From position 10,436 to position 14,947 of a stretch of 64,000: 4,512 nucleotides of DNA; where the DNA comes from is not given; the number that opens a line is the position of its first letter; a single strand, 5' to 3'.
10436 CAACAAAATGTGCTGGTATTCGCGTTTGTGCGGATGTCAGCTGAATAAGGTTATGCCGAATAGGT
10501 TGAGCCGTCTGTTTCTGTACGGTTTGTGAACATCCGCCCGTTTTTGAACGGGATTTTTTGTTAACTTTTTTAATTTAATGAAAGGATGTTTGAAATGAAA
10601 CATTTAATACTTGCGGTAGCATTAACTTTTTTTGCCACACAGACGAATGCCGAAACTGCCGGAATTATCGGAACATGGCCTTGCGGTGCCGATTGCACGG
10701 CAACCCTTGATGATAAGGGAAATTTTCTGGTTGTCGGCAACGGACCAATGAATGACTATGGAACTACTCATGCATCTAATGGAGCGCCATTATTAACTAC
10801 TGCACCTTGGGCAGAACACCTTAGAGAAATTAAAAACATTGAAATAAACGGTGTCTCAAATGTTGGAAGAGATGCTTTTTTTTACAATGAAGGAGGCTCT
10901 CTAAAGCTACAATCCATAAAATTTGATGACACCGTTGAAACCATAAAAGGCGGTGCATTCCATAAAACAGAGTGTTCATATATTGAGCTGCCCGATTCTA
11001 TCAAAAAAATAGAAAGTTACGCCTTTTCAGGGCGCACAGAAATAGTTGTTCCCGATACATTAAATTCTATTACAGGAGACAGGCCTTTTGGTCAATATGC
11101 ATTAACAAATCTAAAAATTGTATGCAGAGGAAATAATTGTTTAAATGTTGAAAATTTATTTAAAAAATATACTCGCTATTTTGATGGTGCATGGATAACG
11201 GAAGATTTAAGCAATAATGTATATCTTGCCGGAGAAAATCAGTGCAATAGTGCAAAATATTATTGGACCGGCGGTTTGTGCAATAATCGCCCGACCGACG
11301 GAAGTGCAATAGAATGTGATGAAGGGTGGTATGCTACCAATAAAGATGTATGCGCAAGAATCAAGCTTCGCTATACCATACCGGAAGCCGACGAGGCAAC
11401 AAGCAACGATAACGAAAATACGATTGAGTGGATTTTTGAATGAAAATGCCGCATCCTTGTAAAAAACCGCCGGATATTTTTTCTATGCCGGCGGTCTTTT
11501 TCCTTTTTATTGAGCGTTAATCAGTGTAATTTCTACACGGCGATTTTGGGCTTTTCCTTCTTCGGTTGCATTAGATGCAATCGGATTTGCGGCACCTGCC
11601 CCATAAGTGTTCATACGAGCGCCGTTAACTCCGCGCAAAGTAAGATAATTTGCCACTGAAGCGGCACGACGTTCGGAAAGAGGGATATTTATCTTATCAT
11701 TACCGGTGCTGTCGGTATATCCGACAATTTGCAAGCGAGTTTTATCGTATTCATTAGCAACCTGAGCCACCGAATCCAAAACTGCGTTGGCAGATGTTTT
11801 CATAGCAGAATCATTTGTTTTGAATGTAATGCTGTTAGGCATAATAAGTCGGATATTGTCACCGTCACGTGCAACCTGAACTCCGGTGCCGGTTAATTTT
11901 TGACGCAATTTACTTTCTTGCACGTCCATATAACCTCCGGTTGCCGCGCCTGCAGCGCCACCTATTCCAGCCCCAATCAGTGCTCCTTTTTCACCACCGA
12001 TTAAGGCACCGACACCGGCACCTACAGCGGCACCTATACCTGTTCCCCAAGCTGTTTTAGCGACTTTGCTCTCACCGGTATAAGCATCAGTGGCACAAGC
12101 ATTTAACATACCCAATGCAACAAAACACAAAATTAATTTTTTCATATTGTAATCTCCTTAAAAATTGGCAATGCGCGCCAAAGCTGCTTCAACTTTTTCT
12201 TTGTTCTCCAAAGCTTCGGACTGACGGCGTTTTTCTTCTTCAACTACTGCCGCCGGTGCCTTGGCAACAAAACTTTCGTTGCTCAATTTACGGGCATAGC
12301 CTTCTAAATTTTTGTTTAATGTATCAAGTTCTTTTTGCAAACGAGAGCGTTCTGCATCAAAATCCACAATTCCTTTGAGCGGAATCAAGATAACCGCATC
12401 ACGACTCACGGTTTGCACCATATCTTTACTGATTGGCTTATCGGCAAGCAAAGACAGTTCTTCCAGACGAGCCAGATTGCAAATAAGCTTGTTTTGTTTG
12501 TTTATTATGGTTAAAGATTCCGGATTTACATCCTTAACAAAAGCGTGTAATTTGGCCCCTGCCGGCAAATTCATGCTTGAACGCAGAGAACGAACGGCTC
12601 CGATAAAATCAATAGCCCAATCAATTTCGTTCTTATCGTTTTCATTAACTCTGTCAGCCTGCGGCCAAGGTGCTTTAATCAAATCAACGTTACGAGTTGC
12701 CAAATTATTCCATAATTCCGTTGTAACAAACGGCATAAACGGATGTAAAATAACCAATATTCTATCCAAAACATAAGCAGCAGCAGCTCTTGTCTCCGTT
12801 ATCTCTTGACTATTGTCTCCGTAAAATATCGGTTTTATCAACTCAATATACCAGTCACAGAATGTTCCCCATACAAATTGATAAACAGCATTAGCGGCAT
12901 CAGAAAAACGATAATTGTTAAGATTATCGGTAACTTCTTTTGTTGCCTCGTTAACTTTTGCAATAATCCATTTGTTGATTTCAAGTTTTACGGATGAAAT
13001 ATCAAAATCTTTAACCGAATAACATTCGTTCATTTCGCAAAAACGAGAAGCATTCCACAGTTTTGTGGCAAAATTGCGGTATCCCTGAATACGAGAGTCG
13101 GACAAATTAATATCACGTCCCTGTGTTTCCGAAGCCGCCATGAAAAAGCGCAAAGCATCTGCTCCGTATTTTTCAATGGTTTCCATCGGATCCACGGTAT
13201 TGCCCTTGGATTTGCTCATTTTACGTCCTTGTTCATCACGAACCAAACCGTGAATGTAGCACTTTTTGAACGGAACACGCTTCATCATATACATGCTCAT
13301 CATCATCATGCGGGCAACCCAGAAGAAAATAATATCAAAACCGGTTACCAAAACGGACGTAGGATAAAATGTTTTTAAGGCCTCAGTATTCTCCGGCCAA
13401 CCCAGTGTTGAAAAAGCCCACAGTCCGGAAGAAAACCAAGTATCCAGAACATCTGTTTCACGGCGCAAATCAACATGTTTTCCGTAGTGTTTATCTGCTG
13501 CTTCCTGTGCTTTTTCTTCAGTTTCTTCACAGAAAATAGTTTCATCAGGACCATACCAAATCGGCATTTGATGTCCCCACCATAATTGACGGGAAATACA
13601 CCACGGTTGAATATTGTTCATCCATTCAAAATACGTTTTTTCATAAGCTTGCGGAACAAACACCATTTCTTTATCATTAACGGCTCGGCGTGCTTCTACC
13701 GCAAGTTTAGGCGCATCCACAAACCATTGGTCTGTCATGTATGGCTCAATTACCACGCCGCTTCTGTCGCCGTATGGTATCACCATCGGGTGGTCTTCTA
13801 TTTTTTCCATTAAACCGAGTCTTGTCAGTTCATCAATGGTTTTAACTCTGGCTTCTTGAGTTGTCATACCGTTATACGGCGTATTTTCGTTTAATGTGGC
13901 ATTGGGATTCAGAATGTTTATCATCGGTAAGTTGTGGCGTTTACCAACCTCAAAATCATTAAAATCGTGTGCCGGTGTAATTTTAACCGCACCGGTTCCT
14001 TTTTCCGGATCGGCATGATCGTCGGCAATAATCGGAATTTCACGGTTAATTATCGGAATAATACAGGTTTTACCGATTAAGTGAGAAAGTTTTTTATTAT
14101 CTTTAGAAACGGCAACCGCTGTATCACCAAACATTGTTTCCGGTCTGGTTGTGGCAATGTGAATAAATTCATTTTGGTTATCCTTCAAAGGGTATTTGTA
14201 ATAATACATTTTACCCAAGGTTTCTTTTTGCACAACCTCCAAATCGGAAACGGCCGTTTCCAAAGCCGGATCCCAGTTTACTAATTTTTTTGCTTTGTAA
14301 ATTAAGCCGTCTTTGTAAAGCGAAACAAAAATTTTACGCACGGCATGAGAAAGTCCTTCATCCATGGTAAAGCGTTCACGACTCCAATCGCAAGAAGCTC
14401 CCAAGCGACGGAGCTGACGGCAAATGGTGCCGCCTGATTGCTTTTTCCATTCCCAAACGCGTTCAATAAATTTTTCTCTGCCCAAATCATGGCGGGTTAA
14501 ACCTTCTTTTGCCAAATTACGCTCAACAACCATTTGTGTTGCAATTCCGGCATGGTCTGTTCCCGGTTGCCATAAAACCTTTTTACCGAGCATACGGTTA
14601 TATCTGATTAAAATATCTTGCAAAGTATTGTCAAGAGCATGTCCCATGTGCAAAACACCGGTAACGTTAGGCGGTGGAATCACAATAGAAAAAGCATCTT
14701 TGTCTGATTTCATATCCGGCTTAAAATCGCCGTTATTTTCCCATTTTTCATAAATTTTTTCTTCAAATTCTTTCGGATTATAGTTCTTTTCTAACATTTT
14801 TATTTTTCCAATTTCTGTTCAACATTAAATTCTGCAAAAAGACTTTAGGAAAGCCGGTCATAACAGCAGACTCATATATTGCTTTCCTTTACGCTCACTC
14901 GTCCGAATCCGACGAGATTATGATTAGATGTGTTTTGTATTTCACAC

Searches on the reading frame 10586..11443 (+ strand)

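Call 12: search_protein_families(library=pfam, proteins=[window:10586-11443:+], max_evalue=0.01)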
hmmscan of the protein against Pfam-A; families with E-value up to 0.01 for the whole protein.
window:10586-11443:+ (285 aa): 1 family
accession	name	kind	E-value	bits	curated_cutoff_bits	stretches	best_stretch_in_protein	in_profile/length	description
PF13306.12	LRR_5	-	2.7e-11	43.9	27.7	1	81-178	12-108/127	BspA type Leucine rich repeat region (6 copies)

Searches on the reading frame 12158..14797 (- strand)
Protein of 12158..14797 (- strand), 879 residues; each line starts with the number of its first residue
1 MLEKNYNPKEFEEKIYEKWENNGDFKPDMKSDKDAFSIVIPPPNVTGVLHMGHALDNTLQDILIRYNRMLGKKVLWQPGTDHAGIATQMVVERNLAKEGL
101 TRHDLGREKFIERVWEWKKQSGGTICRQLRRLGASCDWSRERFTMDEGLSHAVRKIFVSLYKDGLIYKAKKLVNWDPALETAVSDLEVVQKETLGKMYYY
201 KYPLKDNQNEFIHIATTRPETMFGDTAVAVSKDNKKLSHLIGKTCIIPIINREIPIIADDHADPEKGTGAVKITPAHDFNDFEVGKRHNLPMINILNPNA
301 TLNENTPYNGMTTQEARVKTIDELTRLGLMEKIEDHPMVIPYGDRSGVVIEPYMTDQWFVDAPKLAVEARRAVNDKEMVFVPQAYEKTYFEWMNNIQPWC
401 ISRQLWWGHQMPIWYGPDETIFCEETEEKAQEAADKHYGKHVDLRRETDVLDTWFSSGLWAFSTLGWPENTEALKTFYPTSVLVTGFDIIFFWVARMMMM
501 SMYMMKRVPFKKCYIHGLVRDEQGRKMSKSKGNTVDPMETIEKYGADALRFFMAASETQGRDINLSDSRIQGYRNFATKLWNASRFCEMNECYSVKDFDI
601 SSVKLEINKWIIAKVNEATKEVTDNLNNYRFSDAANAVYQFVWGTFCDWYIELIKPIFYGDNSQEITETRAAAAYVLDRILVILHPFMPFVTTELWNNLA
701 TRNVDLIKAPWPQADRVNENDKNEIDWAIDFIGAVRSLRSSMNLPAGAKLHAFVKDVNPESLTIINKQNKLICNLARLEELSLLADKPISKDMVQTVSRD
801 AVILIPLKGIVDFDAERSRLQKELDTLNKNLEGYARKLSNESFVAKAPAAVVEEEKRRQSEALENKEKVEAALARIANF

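Call 52: find_encoding_contigs(protein=window:12158-14797:-, flank=1000, max_places=4)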
Protein window:12158-14797:- (879 aa): 5 contigs read that carry it; 1 place shown.
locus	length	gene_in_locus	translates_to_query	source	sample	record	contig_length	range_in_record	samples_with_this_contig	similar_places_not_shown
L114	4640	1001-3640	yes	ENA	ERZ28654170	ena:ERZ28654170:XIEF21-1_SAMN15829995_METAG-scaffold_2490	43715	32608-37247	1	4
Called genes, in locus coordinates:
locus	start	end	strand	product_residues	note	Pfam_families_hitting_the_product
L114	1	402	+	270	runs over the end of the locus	PF13306:LRR_5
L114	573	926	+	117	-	-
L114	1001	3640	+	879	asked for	PF00133:tRNA-synt_1, PF01406:tRNA-synt_1e (faint), PF09334:tRNA-synt_1g (weak), PF13603:tRNA-synt_1_2, PF09334:tRNA-synt_1g, PF08264:Anticodon_1, PF10458:Val_tRNA-synt_C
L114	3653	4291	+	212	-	PF13441:Gly-zipper_YMGG, PF05433:Rick_17kDa_Anti (weak), PF13488:Gly-zipper_Omp, PF00691:OmpA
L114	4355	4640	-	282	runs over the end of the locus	PF13306:LRR_5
